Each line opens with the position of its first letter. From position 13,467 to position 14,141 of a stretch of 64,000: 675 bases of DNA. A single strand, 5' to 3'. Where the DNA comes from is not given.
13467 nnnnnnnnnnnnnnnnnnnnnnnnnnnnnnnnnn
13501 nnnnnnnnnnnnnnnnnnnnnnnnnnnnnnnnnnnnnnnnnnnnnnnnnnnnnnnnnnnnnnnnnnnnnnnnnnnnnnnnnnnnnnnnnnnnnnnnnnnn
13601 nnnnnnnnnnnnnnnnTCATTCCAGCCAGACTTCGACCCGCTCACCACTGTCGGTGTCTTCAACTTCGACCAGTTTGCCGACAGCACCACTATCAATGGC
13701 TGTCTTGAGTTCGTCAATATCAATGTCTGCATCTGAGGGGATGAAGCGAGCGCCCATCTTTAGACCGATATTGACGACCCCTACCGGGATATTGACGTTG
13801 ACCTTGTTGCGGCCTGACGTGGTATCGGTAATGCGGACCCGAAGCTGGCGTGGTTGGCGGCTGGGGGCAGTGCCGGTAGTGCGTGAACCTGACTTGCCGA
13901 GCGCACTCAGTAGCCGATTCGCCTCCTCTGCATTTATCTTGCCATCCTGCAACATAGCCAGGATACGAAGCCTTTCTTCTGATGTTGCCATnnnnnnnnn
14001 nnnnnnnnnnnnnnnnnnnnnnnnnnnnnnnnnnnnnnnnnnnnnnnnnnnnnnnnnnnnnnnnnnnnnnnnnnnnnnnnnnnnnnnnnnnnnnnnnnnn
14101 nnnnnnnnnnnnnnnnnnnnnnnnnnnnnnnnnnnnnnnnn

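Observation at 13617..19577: Five-gene 'SHOCT-hairpin' operon: DUF2089 regulator, DUF4097 protein, GNAT, GT39 and a small SHOCT protein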

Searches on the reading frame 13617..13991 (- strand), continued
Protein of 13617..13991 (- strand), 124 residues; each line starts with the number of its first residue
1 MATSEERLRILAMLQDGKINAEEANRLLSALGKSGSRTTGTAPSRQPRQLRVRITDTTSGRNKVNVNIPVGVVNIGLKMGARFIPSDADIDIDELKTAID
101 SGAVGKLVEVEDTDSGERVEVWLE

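Call 27: fold_search(model_id=the predicted structure, library=pdb)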
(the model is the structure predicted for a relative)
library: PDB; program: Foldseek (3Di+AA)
matches with E <= 10: 537; with E <= 0.001: 0
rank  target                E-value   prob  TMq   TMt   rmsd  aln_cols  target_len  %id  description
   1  5xbj                  3.9e-02  0.23  0.19  0.06  14.2        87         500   17  The structure of the flagellar hook junction protein HAP1 (FlgK) from Campylobacter jejuni (released 2017-12-06)
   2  5gpo_B                1.2e-01  0.21  0.24  0.24  14.7       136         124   11  The sensor domain structure of the zinc-responsive histidine kinase CzcS from Pseudomonas Aeruginosa (released 2017-08-09)
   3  6whi_G                3.2e-01  0.07  0.19  0.10  12.1       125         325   15  Cryo-electron microscopy structure of the type I-F CRISPR RNA-guided surveillance complex bound to the anti-CRISPR Acr (released 2020-05-13)
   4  4wuj_A                3.4e-01  0.09  0.20  0.19  13.8       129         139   12  Structural Biochemistry of a Fungal LOV Domain Photoreceptor Reveals an Evolutionarily Conserved Pathway Integrating B (released 2015-01-14)
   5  6d6b_G                3.9e-01  0.25  0.26  0.20  11.6       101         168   12  The structure of ligand binding domain of LasR in complex with TP-1 homolog, compound 11 (released 2018-08-08)
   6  6d6c_C                4.2e-01  0.25  0.27  0.21  11.6       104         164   10  The structure of ligand binding domain of LasR in complex with TP-1 homolog, compound 12 (released 2018-08-08)
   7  3jpu_C                4.2e-01  0.16  0.27  0.21  12.8       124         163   10  LasR-TP4 complex (released 2009-10-13)
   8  6d6c_A                4.7e-01  0.15  0.26  0.21  12.6       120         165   12  The structure of ligand binding domain of LasR in complex with TP-1 homolog, compound 12 (released 2018-08-08)
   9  7ecv_D                4.7e-01  0.06  0.18  0.09  12.5       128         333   15  The Csy-AcrIF14 complex (released 2021-11-17)
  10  3ix8_B                5.0e-01  0.20  0.25  0.20  11.2       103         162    9  LasR-TP3 complex (released 2009-09-15)
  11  6mwz_A                5.0e-01  0.20  0.25  0.20  11.4       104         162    9  LasR LBD T75V/Y93F/A127W:BB0126 (released 2019-04-03)
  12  3d33_B                5.0e-01  0.18  0.24  0.30  12.8        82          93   20  Crystal structure of a duf3244 family protein with an immunoglobulin-like beta-sandwich fold (bvu_0276) from bacteroid (released 2008-05-27)
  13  8jdi_B                5.0e-01  0.06  0.17  0.09  11.7        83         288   18  Crystal structure of Cas7-AcrIF25 complex (released 2024-05-29)
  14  6p8o_B                5.4e-01  0.15  0.25  0.24  15.3       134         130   13  Structure of P. aeruginosa ATCC27853 HORMA2-deltaC (released 2019-12-25)
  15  6w1x_G                5.4e-01  0.06  0.19  0.10  11.5       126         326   16  Cryo-EM structure of anti-CRISPR AcrIF9, bound to the type I-F crRNA-guided CRISPR surveillance complex (released 2020-05-13)
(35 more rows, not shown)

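Call 53: search_protein_families(library=padloc, proteins=[window:13617-13991:-], max_evalue=0.01)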
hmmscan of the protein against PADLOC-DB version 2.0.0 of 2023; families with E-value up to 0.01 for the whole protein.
window:13617-13991:- (124 aa): 0 families

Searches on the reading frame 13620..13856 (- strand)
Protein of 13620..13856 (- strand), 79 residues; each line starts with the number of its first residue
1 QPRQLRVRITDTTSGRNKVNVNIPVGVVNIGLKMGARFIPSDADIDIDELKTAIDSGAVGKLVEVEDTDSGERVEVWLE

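Call 81: search_protein_representatives(protein=window:13620-13856:-)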
Query: 79 residues. Proteins with E-value up to 0.001 (for the whole library): 717; up to 1e-10: 204; up to 1e-30: 0. The best 150 are listed.
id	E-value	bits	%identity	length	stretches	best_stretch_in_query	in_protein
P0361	3.7e-23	97.0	59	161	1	2-79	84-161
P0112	1.2e-21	92.1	63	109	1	3-79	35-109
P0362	4.6e-21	90.3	56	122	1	1-79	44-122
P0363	6.1e-21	89.9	56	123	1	1-79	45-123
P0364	6.5e-21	89.8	58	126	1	2-79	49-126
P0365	1.3e-20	88.8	55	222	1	3-79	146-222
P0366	2.3e-20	88.1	55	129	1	3-79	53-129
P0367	3.4e-19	84.4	58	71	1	9-79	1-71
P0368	3.5e-19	84.4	59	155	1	3-78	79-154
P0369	4.2e-19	84.1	54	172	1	2-79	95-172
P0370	1.2e-18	82.7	59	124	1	5-78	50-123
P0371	1.3e-18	82.5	53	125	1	1-79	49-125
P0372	1.7e-18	82.2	53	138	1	1-79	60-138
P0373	2.8e-18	81.5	55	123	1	3-78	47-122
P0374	3.2e-18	81.3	51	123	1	1-78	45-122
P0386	1.4e-16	76.1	45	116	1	3-78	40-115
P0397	1.6e-15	72.7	42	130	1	2-79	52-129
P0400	2.0e-15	72.4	36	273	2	3-79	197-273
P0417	1.0e-14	70.2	40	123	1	3-79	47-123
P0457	2.8e-13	65.6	39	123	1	3-79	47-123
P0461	3.6e-13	65.3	40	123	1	2-79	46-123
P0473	1.3e-12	63.5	46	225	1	2-79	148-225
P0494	4.1e-12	61.9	38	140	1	3-78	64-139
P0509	7.0e-12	61.2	43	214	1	3-78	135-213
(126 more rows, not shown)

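Call 82: list_cluster_members(proteins=[P0400, P0365, P0473, P0509, P0494, P0457, P0417, P0386, P0397, P0461])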
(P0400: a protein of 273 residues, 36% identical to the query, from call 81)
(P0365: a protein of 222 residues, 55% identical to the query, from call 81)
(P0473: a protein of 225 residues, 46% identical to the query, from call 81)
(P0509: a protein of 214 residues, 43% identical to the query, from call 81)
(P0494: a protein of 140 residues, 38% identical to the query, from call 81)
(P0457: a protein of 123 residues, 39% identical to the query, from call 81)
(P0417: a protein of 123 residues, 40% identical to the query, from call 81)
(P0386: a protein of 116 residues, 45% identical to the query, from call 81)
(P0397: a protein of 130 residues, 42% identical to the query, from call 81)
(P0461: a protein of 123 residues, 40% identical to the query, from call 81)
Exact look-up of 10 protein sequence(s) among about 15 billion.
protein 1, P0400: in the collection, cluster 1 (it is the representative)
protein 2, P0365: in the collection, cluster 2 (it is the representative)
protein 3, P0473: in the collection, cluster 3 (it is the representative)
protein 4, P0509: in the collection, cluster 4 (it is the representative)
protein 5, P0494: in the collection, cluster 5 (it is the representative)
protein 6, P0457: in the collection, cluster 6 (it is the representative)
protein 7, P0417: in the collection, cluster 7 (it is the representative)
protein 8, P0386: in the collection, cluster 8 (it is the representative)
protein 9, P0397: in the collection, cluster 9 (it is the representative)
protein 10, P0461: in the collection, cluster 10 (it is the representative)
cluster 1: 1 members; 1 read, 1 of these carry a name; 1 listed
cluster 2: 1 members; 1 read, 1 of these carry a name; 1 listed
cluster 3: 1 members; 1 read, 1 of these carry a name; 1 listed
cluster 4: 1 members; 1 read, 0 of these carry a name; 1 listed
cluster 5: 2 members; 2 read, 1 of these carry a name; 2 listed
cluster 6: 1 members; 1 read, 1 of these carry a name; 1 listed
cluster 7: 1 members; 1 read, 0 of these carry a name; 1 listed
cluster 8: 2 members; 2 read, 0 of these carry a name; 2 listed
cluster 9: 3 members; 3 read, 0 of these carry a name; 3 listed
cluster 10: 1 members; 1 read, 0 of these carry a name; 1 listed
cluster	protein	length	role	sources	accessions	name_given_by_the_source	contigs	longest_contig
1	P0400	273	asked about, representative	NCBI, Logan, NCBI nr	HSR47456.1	MAG TPA: hypothetical protein VLL77_05655 [Anaerolineales bacterium] | hypothetical protein [Anaerolineales bacterium]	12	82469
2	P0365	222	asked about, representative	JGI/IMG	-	hypothetical protein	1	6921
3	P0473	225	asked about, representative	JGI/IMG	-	hypothetical protein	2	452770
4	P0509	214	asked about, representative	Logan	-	-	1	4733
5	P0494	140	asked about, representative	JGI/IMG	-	hypothetical protein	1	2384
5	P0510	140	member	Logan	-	-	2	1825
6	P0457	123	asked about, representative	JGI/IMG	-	hypothetical protein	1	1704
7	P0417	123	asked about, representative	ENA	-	-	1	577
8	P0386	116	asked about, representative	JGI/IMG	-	-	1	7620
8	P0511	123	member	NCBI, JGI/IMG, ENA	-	-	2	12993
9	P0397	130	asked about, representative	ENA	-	-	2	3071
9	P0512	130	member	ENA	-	-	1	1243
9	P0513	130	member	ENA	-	-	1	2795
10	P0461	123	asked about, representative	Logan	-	-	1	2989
